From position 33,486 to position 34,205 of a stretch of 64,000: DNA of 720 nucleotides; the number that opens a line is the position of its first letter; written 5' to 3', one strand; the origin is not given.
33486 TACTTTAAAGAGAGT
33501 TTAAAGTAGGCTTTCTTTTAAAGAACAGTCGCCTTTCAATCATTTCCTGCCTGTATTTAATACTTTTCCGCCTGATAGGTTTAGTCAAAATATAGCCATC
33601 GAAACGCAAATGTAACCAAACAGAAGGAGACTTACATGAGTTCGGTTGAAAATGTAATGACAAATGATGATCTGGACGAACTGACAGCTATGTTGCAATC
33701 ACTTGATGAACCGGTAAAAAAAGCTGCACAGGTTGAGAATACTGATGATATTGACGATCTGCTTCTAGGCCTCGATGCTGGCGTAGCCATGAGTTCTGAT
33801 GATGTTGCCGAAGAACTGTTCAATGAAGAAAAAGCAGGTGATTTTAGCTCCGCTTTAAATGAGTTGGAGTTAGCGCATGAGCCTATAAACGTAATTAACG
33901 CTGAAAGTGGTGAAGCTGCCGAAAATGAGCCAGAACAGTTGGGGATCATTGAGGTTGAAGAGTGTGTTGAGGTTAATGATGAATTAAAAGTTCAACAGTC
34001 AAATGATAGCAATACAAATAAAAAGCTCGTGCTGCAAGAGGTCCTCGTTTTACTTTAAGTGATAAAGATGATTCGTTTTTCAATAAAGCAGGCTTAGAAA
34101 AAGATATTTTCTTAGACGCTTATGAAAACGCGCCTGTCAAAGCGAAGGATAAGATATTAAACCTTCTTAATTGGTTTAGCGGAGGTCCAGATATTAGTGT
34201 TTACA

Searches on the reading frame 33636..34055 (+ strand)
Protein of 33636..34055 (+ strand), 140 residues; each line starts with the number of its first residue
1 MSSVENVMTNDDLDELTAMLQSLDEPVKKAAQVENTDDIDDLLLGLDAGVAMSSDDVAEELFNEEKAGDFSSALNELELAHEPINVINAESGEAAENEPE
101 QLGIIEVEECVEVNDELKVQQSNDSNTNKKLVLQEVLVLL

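Call 67: predict_structure(alignment_id=A6)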
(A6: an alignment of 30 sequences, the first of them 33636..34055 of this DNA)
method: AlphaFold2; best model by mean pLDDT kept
length: 140 residues; sequences in the alignment: 30
mean_pLDDT: 62.7   pTM: 0.21
mean pLDDT of the five models: 62.7, 58.6, 58.6, 57.9, 56.0
residues with pLDDT >= 90: 10; 70-90: 40; 50-70: 49; < 50: 41
segments of 3 or more residues with pLDDT < 50: 88-127
pLDDT, mean of each block of 10 residues (from residue 1): 64 91 81 67 75 69 63 81 60 42 40 37 47 62
secondary structure, 60 per line:
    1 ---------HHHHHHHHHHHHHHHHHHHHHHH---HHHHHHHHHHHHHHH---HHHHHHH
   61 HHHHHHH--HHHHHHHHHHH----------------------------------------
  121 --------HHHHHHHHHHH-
elements in order: H10-32 H36-50 H54-67 H70-80 H129-139

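Call 83: list_cluster_members(proteins=[window:33636-34055:+, P0088, P0078, P0072, P0001])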
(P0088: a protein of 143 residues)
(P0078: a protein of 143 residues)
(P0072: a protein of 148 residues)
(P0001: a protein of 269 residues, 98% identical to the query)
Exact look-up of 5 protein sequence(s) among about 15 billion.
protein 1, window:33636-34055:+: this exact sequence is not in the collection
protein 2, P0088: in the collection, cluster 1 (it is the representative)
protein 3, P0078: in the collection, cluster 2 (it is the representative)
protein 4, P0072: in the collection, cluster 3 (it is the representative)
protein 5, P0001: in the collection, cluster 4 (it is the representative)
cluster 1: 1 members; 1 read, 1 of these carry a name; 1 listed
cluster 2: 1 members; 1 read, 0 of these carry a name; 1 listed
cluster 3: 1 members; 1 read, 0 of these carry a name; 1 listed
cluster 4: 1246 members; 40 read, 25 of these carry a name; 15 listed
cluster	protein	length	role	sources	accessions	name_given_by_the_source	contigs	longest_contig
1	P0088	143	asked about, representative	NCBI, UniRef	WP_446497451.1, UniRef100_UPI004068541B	hypothetical protein [Escherichia coli] | hypothetical protein n=1 Tax=Escherichia coli TaxID=562 RepID=UPI004068541B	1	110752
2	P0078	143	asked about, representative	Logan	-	-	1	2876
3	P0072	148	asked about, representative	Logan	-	-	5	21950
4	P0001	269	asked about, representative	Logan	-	-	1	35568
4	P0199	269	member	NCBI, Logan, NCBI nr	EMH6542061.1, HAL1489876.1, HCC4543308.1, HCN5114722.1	TPA: hypothetical protein ACHS7V_005186 [Escherichia coli] | hypothetical protein [Escherichia coli]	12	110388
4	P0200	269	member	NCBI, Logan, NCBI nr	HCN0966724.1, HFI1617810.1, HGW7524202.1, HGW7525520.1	TPA: hypothetical protein ACNTB5_005343 [Escherichia coli] | hypothetical protein [Escherichia coli]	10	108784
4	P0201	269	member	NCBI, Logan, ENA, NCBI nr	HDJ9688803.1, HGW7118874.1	TPA: hypothetical protein ACNRCZ_005065 [Escherichia coli] | hypothetical protein [Escherichia coli]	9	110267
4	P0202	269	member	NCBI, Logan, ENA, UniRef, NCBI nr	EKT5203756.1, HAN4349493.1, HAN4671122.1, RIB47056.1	hypothetical protein [Escherichia coli] | hypothetical protein n=1 Tax=Escherichia coli TaxID=562 RepID=UPI000E5B0FE0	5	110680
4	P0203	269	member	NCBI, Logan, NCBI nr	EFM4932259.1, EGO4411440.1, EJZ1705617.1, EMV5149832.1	hypothetical protein AACL98_004490 [Escherichia coli] | hypothetical protein [Escherichia coli]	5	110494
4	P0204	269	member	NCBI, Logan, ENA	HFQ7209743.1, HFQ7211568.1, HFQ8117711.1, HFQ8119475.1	TPA: hypothetical protein ACHS3C_005080 [Escherichia coli]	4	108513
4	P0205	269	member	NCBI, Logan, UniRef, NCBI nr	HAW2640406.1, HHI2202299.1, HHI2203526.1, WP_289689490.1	hypothetical protein [Escherichia coli] | hypothetical protein n=1 Tax=Escherichia coli TaxID=562 RepID=UPI0025A57F9D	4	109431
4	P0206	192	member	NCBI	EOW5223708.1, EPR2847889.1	hypothetical protein ACOY8K_005356, partial [Escherichia coli]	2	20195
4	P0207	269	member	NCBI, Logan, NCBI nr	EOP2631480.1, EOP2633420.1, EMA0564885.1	hypothetical protein P4J87_005076 [Escherichia coli] | hypothetical protein [Escherichia coli]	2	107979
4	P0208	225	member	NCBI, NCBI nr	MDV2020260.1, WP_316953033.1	hypothetical protein [Escherichia coli]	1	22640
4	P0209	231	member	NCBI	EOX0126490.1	hypothetical protein ACO299_005691, partial [Escherichia coli]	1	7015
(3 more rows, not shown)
